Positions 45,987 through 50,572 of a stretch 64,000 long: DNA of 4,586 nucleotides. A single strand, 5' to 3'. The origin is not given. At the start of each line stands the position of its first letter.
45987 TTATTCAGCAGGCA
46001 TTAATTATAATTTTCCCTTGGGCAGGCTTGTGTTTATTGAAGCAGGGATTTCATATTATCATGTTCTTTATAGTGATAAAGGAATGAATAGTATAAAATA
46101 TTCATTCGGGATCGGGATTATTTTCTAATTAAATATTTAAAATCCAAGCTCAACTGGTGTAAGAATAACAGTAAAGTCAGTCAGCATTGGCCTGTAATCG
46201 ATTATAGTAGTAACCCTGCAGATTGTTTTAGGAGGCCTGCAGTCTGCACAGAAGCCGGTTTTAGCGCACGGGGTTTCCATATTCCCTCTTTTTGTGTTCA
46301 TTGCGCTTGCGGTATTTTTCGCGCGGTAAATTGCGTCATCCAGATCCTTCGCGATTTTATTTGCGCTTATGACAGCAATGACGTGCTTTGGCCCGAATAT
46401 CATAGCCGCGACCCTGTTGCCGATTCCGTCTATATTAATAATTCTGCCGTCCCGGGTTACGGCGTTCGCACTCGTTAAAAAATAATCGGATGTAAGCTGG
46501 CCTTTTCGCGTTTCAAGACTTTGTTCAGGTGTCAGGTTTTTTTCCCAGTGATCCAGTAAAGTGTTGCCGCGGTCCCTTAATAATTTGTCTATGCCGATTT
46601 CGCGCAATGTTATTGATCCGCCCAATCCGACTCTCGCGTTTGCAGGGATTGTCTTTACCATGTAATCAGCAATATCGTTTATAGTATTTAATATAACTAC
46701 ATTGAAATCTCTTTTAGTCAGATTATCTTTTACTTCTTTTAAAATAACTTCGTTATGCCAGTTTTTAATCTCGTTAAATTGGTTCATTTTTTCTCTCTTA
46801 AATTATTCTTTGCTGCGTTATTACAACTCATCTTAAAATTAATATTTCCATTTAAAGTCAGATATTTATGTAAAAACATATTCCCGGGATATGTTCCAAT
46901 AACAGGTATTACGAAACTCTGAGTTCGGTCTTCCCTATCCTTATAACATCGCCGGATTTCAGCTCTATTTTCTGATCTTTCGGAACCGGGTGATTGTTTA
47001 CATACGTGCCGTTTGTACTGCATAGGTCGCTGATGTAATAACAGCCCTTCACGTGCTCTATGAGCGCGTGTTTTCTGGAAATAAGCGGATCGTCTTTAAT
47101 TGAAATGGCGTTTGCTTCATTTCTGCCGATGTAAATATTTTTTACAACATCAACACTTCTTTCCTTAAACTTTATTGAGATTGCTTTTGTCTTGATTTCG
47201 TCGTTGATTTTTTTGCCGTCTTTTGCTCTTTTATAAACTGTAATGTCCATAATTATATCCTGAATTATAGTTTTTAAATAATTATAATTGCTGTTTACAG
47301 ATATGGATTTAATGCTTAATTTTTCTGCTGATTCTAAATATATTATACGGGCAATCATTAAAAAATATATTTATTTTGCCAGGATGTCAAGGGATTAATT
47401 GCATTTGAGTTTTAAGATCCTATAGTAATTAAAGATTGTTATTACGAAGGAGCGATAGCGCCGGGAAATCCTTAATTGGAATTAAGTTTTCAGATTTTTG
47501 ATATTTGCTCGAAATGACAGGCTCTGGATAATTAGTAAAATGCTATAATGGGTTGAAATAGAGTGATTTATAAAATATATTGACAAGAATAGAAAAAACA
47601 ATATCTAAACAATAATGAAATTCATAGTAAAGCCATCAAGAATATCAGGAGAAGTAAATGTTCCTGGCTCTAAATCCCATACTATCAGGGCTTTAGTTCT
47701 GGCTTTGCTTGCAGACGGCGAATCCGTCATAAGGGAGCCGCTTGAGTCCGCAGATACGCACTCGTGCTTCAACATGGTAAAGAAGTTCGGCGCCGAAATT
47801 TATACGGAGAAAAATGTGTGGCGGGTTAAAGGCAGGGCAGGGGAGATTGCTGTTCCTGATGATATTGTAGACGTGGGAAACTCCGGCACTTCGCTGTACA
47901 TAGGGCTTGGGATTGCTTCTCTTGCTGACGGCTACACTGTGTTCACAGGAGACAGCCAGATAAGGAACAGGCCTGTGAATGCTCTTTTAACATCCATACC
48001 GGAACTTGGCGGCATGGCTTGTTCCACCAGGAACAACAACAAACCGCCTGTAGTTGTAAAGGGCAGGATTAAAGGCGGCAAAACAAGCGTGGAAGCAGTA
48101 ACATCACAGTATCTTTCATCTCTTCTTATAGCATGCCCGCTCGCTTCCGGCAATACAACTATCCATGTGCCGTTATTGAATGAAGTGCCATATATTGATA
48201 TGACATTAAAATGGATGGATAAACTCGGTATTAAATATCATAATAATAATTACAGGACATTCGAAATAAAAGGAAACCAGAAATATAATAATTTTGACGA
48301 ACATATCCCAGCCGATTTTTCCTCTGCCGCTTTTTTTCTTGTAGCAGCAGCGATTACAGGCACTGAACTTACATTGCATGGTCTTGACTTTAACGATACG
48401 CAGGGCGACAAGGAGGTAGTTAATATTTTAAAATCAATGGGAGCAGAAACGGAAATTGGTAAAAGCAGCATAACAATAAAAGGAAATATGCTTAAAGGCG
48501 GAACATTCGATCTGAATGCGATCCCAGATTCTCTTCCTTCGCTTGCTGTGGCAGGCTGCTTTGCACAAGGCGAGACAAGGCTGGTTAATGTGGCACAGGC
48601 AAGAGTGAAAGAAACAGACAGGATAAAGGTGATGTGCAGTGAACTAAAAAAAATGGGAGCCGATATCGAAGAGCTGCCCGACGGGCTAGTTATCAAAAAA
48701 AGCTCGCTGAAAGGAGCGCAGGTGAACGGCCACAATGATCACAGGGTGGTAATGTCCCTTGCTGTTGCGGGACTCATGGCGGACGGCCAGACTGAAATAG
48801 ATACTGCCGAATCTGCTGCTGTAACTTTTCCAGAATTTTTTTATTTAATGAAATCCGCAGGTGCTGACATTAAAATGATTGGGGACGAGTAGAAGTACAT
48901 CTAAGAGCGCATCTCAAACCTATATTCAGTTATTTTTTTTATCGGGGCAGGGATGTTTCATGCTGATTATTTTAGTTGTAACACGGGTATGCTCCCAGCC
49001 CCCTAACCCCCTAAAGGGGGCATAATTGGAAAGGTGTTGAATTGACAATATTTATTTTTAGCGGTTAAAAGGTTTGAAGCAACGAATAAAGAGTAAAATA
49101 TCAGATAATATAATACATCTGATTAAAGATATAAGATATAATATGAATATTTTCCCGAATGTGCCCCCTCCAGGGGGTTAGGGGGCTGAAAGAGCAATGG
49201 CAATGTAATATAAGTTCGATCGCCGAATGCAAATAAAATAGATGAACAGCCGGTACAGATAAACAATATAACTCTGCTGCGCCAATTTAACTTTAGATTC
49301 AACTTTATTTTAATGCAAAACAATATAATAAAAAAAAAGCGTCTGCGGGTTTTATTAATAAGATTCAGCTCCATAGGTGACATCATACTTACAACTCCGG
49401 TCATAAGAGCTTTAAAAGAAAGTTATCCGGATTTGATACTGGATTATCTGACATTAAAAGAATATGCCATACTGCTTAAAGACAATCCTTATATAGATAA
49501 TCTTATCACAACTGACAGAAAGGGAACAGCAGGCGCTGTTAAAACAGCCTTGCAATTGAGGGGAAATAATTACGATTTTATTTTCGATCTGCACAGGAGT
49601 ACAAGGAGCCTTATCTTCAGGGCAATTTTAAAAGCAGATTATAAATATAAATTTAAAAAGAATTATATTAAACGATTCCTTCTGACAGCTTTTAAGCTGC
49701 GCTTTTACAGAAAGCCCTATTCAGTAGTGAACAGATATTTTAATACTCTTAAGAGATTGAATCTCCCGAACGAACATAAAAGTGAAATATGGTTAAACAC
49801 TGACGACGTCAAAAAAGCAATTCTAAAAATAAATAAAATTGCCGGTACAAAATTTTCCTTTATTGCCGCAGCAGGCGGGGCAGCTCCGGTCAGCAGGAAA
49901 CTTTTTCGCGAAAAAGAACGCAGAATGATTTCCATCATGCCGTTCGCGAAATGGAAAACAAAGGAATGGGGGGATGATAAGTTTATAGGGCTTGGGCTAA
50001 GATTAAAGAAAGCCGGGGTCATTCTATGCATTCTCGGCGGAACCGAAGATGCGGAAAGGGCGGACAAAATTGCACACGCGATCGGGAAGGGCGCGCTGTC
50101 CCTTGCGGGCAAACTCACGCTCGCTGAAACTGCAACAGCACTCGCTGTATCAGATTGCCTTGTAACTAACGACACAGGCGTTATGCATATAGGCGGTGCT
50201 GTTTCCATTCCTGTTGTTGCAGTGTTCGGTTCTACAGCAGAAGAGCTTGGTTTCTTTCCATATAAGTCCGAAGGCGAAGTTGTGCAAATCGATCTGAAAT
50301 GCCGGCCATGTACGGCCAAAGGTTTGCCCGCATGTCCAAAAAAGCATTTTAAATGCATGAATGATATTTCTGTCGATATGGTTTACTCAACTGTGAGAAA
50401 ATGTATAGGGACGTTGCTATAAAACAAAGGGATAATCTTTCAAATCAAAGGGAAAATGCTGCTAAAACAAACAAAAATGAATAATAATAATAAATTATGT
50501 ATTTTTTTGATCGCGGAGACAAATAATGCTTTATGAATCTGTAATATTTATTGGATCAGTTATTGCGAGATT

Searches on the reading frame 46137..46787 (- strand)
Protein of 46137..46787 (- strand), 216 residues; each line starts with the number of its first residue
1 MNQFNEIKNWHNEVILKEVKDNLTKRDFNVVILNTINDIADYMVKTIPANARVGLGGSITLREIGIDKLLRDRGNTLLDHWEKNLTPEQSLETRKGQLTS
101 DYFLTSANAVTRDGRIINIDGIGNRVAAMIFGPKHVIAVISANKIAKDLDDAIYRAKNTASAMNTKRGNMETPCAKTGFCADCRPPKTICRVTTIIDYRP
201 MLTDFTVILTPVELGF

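Call 70: search_protein_families(library=pfam, proteins=[window:46137-46787:-], max_evalue=0.00001)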
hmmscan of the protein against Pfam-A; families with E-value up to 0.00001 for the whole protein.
window:46137-46787:- (216 aa): 1 family
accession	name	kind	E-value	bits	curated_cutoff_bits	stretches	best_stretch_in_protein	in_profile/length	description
PF02589.21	LUD_dom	-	6.2e-45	153.7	22.6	1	16-209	1-188/189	LUD domain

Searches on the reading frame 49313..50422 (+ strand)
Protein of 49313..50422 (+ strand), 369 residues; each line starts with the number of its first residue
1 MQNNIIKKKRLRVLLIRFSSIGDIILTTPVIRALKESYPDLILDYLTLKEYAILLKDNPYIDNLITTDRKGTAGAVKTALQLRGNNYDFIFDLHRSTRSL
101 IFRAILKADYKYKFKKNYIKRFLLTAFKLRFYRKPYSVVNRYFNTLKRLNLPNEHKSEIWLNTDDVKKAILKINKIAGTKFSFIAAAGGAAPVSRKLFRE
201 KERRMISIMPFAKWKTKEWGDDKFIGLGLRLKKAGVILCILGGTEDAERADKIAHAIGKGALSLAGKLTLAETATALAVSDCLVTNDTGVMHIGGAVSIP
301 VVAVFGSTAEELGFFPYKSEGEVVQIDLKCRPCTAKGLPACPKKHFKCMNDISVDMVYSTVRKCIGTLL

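Call 70: search_protein_families(library=pfam, proteins=[window:49313-50422:+], max_evalue=0.00001)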
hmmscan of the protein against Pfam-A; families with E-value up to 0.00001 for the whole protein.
window:49313-50422:+ (369 aa): 1 family
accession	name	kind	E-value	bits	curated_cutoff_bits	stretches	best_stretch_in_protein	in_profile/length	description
PF01075.23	Glyco_transf_9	-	3.5e-31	108.8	22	1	79-336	5-239/247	Glycosyltransferase family 9 (heptosyltransferase)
